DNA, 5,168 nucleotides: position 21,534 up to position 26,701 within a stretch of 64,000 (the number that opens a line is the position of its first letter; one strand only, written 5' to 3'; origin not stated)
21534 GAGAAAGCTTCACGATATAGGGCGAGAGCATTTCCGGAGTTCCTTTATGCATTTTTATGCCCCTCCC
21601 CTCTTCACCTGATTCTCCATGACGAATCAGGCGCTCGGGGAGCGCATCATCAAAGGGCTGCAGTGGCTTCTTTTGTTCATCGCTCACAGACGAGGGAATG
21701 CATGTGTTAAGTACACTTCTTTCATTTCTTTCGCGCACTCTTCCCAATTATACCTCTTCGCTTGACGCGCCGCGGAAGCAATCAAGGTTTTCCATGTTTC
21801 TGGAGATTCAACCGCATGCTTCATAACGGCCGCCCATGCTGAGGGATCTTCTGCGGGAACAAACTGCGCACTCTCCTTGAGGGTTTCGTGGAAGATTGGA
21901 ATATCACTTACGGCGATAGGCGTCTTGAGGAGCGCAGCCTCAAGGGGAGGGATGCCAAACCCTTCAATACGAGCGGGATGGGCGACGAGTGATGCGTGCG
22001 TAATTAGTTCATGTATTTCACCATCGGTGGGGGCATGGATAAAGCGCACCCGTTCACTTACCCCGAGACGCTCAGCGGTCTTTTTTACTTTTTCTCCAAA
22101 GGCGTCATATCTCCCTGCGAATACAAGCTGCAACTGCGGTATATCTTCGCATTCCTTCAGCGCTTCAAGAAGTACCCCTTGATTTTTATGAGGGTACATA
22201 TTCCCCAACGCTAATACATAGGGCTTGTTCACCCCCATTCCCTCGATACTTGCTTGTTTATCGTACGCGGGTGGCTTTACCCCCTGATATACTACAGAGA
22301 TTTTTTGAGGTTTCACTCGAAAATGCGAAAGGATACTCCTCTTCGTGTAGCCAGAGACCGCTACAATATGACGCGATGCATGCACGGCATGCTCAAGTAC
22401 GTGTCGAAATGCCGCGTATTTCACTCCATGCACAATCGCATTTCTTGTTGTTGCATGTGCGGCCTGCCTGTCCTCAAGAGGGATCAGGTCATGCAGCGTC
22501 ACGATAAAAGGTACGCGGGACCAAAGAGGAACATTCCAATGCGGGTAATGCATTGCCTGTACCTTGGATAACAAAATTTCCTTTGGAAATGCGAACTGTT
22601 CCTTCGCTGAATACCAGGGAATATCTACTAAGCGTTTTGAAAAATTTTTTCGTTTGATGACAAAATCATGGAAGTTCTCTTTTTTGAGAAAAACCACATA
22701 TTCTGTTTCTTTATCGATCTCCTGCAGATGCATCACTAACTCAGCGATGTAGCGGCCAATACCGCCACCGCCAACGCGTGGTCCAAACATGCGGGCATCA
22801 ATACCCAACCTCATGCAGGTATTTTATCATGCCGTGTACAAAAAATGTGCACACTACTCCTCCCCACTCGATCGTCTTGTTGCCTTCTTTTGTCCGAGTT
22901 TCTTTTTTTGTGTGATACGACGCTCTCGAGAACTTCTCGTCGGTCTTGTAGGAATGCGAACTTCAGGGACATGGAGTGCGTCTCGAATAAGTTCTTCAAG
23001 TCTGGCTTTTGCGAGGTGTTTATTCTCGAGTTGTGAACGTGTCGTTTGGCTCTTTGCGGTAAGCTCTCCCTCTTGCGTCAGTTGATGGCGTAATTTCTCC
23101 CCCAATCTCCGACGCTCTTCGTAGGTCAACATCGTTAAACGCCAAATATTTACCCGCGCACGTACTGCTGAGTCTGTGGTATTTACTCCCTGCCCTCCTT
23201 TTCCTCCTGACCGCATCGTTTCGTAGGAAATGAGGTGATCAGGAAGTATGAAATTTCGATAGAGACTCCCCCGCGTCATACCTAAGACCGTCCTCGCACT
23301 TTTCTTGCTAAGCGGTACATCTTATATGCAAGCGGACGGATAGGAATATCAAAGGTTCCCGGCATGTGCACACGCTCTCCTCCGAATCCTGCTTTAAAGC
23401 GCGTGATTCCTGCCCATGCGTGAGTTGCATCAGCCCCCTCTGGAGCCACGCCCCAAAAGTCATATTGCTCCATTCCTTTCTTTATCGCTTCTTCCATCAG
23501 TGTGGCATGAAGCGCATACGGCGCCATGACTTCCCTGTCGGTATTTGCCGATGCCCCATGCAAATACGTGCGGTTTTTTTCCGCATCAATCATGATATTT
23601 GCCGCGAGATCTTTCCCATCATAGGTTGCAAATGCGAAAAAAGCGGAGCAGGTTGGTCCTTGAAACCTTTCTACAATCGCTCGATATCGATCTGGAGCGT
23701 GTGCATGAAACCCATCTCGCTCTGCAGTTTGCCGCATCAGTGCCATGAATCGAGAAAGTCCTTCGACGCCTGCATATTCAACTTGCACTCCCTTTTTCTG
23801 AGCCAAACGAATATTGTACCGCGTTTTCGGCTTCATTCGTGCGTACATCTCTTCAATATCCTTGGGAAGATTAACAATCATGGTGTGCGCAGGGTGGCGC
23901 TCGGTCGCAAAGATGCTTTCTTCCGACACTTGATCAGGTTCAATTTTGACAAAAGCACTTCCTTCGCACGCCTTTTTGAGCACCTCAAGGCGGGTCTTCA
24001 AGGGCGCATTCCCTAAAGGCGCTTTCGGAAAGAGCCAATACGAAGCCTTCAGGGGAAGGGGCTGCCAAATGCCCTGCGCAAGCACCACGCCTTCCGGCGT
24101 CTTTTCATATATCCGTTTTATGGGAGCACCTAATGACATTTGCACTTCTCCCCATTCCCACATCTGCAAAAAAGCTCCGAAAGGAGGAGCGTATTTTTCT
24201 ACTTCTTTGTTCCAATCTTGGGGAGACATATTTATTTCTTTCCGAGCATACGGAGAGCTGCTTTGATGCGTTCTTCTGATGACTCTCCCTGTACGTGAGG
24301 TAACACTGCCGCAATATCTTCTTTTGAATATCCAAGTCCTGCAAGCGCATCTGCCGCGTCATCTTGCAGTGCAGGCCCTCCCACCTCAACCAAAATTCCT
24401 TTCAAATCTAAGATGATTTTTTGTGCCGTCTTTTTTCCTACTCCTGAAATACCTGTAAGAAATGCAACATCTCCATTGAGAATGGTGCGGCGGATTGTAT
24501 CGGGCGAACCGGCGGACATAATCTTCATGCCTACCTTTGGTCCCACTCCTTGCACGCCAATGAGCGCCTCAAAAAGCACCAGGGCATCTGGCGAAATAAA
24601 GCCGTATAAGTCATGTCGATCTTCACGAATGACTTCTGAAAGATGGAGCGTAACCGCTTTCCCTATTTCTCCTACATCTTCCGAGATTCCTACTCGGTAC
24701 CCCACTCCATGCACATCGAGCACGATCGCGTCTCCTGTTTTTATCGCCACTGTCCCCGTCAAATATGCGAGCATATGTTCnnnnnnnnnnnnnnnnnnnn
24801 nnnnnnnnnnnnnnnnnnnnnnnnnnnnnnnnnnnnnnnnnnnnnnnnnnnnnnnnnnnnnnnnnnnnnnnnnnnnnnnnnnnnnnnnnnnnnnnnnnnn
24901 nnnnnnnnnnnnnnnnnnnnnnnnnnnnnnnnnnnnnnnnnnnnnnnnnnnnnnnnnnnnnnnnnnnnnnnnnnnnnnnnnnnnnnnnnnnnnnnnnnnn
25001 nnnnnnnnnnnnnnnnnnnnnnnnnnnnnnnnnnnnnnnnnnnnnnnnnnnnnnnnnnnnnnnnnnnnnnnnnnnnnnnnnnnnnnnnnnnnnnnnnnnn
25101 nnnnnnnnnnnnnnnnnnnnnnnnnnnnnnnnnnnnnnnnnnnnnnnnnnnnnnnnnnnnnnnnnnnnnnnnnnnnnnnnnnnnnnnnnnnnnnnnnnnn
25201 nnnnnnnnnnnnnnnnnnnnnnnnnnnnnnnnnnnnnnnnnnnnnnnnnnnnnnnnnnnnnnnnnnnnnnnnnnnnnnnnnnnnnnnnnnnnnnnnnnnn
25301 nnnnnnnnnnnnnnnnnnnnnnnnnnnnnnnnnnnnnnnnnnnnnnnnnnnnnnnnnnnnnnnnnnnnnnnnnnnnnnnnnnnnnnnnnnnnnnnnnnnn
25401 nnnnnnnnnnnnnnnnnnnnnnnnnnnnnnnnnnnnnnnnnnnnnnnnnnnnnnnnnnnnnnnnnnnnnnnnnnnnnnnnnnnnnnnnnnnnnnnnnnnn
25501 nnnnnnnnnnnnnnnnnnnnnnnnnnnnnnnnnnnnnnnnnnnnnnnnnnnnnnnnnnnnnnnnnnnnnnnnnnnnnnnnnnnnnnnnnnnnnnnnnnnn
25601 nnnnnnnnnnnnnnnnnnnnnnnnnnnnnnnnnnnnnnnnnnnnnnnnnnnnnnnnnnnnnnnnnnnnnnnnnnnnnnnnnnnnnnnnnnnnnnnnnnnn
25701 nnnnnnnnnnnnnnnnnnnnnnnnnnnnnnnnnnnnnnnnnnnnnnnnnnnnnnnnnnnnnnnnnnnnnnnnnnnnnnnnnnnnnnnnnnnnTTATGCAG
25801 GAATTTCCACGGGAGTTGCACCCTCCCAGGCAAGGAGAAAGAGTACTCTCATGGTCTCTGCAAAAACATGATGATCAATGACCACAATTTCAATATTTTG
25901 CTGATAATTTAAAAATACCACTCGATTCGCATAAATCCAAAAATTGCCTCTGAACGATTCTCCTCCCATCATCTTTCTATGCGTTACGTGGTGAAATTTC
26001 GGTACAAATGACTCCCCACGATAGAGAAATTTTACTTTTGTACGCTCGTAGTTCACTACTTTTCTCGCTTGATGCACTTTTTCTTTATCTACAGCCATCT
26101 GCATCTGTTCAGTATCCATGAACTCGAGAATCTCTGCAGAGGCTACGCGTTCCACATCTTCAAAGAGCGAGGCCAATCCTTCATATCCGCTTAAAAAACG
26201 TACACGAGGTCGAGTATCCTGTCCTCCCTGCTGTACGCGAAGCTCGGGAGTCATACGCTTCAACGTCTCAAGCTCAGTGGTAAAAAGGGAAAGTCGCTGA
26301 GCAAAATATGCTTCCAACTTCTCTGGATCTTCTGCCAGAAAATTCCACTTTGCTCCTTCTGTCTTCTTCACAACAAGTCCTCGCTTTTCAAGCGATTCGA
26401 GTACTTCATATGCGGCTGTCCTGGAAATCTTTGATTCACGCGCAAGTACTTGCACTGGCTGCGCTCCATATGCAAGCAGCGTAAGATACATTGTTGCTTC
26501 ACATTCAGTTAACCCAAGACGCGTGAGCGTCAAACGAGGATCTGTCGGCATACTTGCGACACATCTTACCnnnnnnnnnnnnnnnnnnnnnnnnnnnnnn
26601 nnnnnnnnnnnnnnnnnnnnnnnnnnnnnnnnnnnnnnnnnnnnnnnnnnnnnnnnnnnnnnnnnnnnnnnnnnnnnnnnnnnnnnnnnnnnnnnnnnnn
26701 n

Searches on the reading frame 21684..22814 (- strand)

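Call 62: search_protein_families(library=pfam, proteins=[window:21684-22814:-], max_evalue=0.001)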
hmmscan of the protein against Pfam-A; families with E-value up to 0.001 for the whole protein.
window:21684-22814:- (376 aa): 4 families
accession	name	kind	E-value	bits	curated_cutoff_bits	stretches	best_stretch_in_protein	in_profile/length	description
PF00534.26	Glycos_transf_1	-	4.2e-25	88.7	26.4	1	192-348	10-169/172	Glycosyl transferases group 1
PF13692.12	Glyco_trans_1_4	-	2.6e-18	67.1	27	1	198-334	2-139/142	Glycosyl transferases group 1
PF13439.12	Glyco_transf_4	-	2.6e-14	54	28.5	1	17-179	2-166/170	Glycosyltransferase Family 4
PF20706.3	GT4-conflict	-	9.4e-11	41.7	26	1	137-362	136-383/385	Family 4 Glycosyltransferase in conflict systems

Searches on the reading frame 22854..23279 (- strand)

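Call 62: search_protein_families(library=pfam, proteins=[window:22854-23279:-], max_evalue=0.001)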
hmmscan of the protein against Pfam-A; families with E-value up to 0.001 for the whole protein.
window:22854-23279:- (141 aa): 1 family
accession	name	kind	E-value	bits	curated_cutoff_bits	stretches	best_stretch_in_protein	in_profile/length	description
PF00472.26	RF-1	-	4.1e-16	59.4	35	1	12-134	7-100/116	RF-1 domain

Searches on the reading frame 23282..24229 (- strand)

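Call 62: search_protein_families(library=pfam, proteins=[window:23282-24229:-], max_evalue=0.001)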
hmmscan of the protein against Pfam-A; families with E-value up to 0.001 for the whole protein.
window:23282-24229:- (315 aa): 2 families
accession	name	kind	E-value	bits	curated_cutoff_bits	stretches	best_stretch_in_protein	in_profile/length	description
PF02388.22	FemAB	-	3.2e-38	132.1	24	2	207-310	307-406/406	FemAB family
PF13480.13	Acetyltransf_6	-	3.9e-09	37.2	22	1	135-260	2-136/143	Acetyltransferase (GNAT) domain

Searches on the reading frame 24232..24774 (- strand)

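Call 62: search_protein_families(library=pfam, proteins=[window:24232-24774:-], max_evalue=0.001)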
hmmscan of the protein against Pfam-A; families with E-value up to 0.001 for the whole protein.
window:24232-24774:- (180 aa): 4 families
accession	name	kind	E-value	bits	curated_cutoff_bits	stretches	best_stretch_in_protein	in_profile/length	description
PF01330.27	RuvA_N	-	1.3e-17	64.1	23.6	1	1-58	1-61/61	RuvA N terminal domain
PF14520.12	HHH_5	-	5.5e-16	59.2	27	1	68-125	1-56/57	Helix-hairpin-helix domain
PF07499.19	RuvA_C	-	1.1e-08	35.8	24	1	137-177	3-46/47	RuvA, C-terminal domain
PF00633.29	HHH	-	5.9e-05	23.1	24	0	106-121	13-28/30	Helix-hairpin-helix motif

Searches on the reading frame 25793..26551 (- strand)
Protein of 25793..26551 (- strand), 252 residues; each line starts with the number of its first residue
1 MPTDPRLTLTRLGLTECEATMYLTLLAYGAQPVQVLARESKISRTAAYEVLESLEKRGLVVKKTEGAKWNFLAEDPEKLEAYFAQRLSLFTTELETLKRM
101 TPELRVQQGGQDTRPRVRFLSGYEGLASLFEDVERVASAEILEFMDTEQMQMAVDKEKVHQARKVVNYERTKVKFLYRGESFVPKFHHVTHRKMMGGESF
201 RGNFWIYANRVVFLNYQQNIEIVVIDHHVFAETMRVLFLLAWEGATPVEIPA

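Call 62: search_protein_families(library=pfam, proteins=[window:25793-26551:-], max_evalue=0.001)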
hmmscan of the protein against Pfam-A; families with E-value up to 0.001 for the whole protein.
window:25793-26551:- (252 aa): 2 families
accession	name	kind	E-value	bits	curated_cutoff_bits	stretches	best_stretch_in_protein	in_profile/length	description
PF01978.25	TrmB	-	6.1e-15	55.3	25.6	1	9-66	1-58/68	Sugar-specific transcriptional regulator TrmB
PF09339.16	HTH_IclR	-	0.00098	19.3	22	0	25-62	11-50/52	IclR helix-turn-helix domain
